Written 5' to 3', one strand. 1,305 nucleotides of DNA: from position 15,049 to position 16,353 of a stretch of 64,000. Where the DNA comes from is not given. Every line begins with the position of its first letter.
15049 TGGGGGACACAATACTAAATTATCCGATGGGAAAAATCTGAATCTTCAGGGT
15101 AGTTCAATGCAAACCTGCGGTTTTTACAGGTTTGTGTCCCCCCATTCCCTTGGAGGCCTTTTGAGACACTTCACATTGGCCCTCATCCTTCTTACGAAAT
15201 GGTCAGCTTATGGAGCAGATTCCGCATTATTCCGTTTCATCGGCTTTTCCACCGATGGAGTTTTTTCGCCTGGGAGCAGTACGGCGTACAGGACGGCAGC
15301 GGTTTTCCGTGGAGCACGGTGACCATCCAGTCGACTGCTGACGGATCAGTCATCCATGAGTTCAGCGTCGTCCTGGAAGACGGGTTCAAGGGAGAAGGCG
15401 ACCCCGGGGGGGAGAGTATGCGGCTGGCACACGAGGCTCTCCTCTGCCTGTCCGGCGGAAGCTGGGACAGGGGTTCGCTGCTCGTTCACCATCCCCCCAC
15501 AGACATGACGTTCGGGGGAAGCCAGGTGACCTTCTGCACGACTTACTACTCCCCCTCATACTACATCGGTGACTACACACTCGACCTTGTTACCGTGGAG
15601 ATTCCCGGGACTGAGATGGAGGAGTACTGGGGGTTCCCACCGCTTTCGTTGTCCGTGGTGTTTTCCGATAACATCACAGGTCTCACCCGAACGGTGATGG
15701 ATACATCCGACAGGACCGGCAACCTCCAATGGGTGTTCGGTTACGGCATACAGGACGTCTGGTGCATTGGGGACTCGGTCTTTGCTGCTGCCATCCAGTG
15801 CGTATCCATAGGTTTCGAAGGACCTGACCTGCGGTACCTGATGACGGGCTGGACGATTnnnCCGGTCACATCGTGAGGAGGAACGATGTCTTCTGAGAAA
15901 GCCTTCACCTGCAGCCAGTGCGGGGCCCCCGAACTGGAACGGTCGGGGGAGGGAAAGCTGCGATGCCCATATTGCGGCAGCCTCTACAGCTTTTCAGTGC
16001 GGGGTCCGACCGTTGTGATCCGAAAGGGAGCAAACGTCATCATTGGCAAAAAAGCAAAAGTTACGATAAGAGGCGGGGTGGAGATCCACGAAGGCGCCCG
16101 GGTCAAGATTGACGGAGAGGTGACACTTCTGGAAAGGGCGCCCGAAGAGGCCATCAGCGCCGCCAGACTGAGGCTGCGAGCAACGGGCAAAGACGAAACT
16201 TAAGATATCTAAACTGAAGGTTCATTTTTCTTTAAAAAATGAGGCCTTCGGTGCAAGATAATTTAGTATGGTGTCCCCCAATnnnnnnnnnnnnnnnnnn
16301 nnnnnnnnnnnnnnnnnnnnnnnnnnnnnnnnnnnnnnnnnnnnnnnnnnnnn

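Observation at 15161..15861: Secreted-protein gene split by a T6 homopolymer: signal peptide in one frame, body in the +1 frame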

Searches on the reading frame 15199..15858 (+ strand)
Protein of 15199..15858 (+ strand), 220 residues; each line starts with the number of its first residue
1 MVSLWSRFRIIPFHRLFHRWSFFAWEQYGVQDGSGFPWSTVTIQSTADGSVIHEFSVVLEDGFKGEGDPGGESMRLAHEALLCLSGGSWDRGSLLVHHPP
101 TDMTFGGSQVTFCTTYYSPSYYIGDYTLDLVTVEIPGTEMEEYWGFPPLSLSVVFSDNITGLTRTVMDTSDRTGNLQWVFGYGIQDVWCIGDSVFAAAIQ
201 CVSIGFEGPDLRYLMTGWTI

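Call 19: find_encoding_contigs(protein=P0091, flank=3000, max_places=10)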
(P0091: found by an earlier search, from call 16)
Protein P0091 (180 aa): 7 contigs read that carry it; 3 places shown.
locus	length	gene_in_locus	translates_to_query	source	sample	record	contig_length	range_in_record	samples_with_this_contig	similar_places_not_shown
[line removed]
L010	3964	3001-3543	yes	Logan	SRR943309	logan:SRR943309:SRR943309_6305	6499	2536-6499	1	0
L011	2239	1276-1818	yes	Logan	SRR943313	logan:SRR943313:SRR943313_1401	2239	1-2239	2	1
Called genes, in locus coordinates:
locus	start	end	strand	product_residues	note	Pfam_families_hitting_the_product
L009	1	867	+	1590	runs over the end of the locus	PF04997:RNA_pol_Rpb1_1, PF00623:RNA_pol_Rpb1_2, PF04983:RNA_pol_Rpb1_3, PF05000:RNA_pol_Rpb1_4, PF04998:RNA_pol_Rpb1_5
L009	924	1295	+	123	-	PF00164:Ribosom_S12_S23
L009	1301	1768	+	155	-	PF00177:Ribosomal_S7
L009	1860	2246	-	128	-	PF07963:N_methyl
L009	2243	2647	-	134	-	-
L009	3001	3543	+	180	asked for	-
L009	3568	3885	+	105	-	-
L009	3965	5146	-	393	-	PF07690:MFS_1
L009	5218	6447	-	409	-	PF00890:FAD_binding_2 (faint), PF01266:DAO (faint), PF03486:HI0933_like, PF07992:Pyr_redox_2 (weak), PF13738:Pyr_redox_3 (faint), PF22780:HI0933_like_1st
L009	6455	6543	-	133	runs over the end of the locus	-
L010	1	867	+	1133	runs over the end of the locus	?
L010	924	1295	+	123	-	PF00164:Ribosom_S12_S23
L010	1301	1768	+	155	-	PF00177:Ribosomal_S7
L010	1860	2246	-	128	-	PF07963:N_methyl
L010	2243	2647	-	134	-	-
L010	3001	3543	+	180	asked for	-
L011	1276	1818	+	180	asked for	-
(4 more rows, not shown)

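Call 20: find_encoding_contigs(protein=P0090, flank=3000, max_places=10)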
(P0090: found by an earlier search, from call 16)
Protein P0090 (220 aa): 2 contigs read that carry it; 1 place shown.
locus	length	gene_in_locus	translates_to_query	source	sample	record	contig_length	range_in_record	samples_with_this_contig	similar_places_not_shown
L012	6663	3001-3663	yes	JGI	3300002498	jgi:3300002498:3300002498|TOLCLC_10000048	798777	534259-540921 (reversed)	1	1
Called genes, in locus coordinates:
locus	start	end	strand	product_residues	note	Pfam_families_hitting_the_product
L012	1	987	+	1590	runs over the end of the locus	PF04997:RNA_pol_Rpb1_1, PF00623:RNA_pol_Rpb1_2, PF04983:RNA_pol_Rpb1_3, PF05000:RNA_pol_Rpb1_4, PF04998:RNA_pol_Rpb1_5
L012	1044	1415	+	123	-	PF00164:Ribosom_S12_S23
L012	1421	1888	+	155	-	PF00177:Ribosomal_S7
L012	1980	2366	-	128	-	PF07963:N_methyl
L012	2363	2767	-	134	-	-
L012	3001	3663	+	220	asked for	PF10016:DUF2259 (faint)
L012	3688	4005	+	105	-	-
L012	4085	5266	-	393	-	PF07690:MFS_1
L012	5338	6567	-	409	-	PF00890:FAD_binding_2 (faint), PF01266:DAO (faint), PF03486:HI0933_like, PF07992:Pyr_redox_2 (weak), PF13738:Pyr_redox_3 (faint), PF22780:HI0933_like_1st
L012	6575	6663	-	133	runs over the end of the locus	-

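Call 21: find_encoding_contigs(protein=P0093, flank=3000, max_places=6)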
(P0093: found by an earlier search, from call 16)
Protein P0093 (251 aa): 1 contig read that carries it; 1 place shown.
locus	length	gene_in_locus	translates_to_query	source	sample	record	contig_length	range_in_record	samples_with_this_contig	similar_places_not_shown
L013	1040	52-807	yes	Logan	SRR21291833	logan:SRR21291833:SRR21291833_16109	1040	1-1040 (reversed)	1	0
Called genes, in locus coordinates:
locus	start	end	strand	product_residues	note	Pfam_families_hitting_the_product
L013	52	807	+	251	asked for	PF10016:DUF2259 (faint)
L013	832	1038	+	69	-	?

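Call 22: find_encoding_contigs(protein=P0092, flank=3000, max_places=6)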
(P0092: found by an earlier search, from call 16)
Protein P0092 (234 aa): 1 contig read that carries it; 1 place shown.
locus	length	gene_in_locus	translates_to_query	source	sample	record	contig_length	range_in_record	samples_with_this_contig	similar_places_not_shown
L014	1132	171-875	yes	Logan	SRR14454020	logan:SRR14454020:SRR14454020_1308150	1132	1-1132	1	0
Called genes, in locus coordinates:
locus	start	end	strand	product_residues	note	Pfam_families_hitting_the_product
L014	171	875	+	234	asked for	PF10016:DUF2259 (faint)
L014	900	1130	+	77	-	?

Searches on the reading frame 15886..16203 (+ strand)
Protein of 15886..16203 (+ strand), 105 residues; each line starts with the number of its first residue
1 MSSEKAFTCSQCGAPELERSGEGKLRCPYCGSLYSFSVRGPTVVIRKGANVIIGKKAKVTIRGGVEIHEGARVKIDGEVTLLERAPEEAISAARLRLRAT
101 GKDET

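Call 5: search_protein_families(library=pfam, proteins=[window:15886-16203:+], max_evalue=1)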
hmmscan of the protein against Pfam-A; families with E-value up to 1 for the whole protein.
window:15886-16203:+ (105 aa): 25 families
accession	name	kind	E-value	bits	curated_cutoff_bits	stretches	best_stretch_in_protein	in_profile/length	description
PF13248.11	Zn_ribbon_3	-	0.00024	20.9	27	1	24-33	2-11/26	zinc-ribbon domain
PF08271.17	Zn_Ribbon_TF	-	0.0015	18.4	29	1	7-33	1-28/43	TFIIB zinc-binding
PF06677.18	Auto_anti-p27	-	0.0021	18.5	24.1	1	8-31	17-40/40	Sjogren's syndrome/scleroderma autoantigen 1 (Autoantigen p27)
PF16919.11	PknG_rubred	-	0.0078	16.6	28.5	1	4-37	34-71/74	Protein kinase G rubredoxin domain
PF01780.25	Ribosomal_L37ae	-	0.0082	16.7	21.9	1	2-33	29-60/85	Ribosomal L37ae protein family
PF23451.1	Zn_ribbon_PaaD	-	0.014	15.4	27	1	19-34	9-24/53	PaaD zinc beta ribbon domain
PF09297.16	Zn_ribbon_NUD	-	0.023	14.8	24.8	1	9-33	6-30/32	NADH pyrophosphatase zinc ribbon domain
PF12760.12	Zn_ribbon_IS1595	-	0.024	15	25.4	0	25-39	19-33/46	Transposase zinc-ribbon domain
PF12773.13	DZR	-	0.032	14.8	27.3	1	4-35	10-35/45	Double zinc ribbon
PF11781.13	Zn_ribbon_RRN7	-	0.034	14.2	27.1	1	4-33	2-30/32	Zinc-finger of RNA-polymerase I-specific TFIIB, Rrn7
PF24463.1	DUF7577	-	0.045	13.8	28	0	25-32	3-10/27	Domain of unknown function (DUF7577)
PF13240.11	Zn_Ribbon_1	-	0.049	13.9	25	0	8-15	15-22/23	zinc-ribbon domain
PF00132.30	Hexapep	-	0.05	13.8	27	1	48-73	5-28/36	Bacterial transferase hexapeptide (six repeats)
PF01155.25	HypA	-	0.051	14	28.9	1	6-45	70-107/112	Hydrogenase/urease nickel incorporation, metallochaperone, hypA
PF13408.12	Zn_ribbon_recom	-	0.068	14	25.3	1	23-39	4-20/58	Recombinase zinc beta ribbon domain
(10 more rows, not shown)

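Call 16: list_cluster_members(proteins=[P0001, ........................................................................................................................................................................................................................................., window:15199-15858:+, window:15886-16203:+, window:14178-14564:-])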
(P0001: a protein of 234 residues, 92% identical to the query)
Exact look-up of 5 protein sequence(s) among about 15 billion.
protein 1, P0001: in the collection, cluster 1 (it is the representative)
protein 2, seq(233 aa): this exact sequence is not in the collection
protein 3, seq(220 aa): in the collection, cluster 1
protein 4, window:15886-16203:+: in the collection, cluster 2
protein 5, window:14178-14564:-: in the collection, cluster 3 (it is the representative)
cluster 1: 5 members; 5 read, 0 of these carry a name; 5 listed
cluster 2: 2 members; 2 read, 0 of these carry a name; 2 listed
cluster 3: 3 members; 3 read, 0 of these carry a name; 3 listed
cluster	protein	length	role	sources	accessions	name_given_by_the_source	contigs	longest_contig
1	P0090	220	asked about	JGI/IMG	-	-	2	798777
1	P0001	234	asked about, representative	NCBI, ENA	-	-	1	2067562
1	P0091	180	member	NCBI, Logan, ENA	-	-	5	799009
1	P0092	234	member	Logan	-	-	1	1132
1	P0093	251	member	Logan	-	-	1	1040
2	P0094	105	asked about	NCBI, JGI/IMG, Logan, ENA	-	-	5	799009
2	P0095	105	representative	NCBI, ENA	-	-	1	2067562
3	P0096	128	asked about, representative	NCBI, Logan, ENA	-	-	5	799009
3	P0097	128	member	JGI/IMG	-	-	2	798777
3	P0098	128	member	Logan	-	-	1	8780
